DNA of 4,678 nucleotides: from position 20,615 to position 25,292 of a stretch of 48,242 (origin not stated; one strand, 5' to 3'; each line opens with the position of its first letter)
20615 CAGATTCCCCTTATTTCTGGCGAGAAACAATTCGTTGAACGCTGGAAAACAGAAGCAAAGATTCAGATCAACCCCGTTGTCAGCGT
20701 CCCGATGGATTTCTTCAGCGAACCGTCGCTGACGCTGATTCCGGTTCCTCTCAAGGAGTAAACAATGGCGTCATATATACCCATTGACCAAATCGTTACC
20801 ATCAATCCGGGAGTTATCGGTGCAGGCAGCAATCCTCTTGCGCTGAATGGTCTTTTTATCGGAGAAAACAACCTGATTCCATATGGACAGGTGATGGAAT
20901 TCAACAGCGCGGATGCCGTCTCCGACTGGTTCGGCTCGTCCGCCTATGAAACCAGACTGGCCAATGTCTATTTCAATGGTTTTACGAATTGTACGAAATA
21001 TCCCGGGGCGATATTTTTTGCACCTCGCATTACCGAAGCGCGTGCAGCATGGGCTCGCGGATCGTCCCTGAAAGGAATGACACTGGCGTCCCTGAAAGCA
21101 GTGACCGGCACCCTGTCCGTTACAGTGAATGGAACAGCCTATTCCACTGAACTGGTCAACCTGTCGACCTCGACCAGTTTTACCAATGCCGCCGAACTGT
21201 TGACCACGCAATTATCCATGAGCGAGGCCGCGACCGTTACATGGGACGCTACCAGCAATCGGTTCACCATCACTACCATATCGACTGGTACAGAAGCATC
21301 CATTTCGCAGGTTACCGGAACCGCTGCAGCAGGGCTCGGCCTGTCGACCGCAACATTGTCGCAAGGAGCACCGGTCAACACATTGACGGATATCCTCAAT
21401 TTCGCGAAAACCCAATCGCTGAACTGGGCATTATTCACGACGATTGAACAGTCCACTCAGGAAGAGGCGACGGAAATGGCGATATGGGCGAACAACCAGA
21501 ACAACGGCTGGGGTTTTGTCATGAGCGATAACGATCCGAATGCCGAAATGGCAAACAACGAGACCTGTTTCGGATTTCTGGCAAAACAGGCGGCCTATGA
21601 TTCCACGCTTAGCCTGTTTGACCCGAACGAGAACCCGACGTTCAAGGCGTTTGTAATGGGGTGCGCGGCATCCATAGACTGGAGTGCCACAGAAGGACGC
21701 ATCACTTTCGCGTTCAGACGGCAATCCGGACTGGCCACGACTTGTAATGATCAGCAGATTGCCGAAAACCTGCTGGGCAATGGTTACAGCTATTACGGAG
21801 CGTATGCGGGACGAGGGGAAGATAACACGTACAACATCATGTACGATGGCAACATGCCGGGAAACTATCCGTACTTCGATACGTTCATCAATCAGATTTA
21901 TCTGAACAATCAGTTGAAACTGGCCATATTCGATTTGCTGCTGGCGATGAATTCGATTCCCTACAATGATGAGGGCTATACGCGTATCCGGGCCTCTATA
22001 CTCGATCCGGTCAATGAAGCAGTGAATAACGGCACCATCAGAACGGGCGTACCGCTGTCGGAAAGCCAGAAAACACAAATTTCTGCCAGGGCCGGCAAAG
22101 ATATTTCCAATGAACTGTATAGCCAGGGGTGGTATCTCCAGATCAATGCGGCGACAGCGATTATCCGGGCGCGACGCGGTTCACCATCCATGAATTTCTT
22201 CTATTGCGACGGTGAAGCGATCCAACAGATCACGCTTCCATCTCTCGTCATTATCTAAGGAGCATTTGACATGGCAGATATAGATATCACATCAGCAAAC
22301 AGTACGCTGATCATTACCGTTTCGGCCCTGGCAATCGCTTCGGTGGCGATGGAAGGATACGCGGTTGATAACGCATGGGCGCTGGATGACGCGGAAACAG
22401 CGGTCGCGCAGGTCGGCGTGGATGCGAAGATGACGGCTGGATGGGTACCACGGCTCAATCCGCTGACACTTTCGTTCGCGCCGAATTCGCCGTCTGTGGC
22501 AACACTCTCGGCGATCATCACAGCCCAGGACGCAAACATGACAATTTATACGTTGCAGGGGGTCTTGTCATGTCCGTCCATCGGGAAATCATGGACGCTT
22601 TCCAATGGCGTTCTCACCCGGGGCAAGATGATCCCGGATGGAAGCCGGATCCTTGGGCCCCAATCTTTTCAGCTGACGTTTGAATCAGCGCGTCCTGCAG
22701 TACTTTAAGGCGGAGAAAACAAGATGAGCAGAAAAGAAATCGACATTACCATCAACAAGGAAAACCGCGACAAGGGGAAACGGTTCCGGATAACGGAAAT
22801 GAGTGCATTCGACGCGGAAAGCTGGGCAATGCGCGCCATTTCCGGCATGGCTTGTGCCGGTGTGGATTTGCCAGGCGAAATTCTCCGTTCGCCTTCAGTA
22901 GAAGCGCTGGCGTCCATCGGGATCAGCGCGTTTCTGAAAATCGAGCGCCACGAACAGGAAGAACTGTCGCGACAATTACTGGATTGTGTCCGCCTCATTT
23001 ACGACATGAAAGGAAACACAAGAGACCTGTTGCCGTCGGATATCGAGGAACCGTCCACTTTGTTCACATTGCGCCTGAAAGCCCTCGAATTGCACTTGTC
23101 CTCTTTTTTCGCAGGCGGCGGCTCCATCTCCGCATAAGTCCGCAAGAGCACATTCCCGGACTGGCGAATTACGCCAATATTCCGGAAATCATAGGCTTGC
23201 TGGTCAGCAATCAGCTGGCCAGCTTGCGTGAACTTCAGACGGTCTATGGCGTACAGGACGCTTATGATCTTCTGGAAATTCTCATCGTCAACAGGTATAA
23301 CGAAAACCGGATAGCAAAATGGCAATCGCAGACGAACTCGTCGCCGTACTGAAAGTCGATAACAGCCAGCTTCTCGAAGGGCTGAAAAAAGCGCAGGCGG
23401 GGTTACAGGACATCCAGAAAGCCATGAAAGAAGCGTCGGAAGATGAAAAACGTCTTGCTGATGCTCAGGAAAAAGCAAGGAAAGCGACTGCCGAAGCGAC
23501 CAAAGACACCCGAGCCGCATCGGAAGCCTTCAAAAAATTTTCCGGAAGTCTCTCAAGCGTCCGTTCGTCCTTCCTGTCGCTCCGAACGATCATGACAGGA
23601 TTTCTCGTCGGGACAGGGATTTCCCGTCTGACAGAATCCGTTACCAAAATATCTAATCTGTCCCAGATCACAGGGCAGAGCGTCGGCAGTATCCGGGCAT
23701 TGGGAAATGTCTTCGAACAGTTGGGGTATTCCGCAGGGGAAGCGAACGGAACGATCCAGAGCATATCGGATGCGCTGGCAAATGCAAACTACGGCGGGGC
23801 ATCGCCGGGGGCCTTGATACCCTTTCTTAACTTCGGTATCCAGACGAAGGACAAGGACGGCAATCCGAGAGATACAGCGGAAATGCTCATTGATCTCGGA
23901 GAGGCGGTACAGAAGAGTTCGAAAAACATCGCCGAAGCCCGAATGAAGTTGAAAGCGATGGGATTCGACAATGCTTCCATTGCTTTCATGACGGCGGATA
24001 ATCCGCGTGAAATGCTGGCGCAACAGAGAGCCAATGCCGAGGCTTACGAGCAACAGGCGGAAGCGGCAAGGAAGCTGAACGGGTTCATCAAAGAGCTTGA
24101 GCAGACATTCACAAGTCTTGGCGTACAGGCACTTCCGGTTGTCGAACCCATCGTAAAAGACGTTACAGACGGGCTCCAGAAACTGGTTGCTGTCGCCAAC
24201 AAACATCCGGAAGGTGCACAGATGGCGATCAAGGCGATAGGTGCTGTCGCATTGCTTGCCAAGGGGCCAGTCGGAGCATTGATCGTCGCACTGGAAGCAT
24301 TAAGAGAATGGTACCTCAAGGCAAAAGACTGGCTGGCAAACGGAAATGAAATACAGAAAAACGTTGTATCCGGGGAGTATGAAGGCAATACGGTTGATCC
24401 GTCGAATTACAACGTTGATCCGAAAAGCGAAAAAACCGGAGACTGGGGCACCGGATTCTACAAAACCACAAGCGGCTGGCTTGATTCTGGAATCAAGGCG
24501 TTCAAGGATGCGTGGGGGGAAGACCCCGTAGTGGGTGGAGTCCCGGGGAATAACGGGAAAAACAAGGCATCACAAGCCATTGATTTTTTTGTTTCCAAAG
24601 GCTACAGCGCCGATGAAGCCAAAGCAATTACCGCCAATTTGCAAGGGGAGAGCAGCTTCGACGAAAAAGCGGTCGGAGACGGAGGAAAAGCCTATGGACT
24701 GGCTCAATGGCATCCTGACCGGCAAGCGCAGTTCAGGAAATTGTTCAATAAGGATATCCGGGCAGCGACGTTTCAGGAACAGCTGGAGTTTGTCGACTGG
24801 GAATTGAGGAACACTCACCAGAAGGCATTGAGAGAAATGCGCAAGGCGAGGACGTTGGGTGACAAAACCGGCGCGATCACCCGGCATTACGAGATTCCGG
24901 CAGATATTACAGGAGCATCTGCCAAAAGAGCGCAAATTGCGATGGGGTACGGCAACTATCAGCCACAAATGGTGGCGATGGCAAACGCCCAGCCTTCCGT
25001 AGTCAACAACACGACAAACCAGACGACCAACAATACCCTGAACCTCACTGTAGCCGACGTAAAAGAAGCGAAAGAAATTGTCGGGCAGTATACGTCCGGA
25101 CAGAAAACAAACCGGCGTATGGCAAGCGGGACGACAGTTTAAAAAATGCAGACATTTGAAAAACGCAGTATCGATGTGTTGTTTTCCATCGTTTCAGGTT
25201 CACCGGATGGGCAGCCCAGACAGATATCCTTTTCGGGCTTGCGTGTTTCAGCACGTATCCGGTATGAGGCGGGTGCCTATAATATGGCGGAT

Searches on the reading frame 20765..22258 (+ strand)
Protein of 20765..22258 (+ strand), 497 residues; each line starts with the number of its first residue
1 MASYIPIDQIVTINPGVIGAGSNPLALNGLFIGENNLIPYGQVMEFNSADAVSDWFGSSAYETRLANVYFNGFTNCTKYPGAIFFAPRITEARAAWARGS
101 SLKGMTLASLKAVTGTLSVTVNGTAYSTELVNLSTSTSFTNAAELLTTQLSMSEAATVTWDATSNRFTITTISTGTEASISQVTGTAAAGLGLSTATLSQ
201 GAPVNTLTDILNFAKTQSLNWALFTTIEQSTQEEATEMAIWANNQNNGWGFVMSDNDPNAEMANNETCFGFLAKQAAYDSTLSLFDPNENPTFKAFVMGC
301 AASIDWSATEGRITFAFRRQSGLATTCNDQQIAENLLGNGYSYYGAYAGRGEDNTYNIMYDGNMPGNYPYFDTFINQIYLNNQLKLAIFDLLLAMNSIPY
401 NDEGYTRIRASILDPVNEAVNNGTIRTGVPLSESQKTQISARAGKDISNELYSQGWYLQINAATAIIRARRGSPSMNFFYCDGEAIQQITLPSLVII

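Call 73: search_protein_families(library=phrogs, proteins=[window:20765-22258:+], max_evalue=0.00001)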
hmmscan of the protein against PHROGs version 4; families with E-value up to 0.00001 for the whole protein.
window:20765-22258:+ (497 aa): 2 families
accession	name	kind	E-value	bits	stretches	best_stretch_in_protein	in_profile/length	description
phrog_205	-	tail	2.2e-85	288.2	1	1-491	9-428/455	tail sheath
phrog_9590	-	unknown function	5e-08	33.4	1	356-428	250-321/377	-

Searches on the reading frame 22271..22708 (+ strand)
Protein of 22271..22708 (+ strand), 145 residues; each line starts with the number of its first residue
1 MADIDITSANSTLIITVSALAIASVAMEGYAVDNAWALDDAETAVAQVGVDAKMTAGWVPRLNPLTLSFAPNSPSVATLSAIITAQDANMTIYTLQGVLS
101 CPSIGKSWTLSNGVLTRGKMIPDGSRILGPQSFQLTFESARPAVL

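Call 73: search_protein_families(library=phrogs, proteins=[window:22271-22708:+], max_evalue=0.00001)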
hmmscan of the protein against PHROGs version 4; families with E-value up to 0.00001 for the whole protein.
window:22271-22708:+ (145 aa): 1 family
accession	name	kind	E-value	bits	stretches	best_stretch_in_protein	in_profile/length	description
phrog_1964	-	head and packaging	2.8e-42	145.3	1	2-143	2-143/146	virion structural protein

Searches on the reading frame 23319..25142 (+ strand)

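Call 73: search_protein_families(library=phrogs, proteins=[window:23319-25142:+], max_evalue=0.00001)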
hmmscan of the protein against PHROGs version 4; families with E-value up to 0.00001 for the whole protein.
window:23319-25142:+ (607 aa): 10 families
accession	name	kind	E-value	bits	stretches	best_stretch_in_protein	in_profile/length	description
phrog_9570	-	tail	2.2e-57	196.4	2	404-584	472-655/689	tail length tape measure protein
phrog_2013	-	tail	1e-23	85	1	3-342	4-321/657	lytic tail protein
phrog_2276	-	tail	1.4e-17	64.7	1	6-328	28-322/673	tail length tape measure protein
phrog_3824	-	unknown function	1.1e-16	61.9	1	51-308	22-282/750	-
phrog_12506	-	tail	1.5e-13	51.8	1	70-259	21-207/218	tail length tape measure protein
phrog_8125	-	tail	4.2e-11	43.6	1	29-295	13-282/578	tail length tape measure protein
phrog_30077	-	unknown function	3.9e-10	40.2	1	93-271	61-233/674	-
phrog_24249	-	tail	3.9e-09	36.9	1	412-511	8-109/739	tail protein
phrog_8949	-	unknown function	1e-07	32.7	1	413-503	335-423/557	-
phrog_34923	-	tail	1.2e-07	31.7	1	20-296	41-324/540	tail length tape measure protein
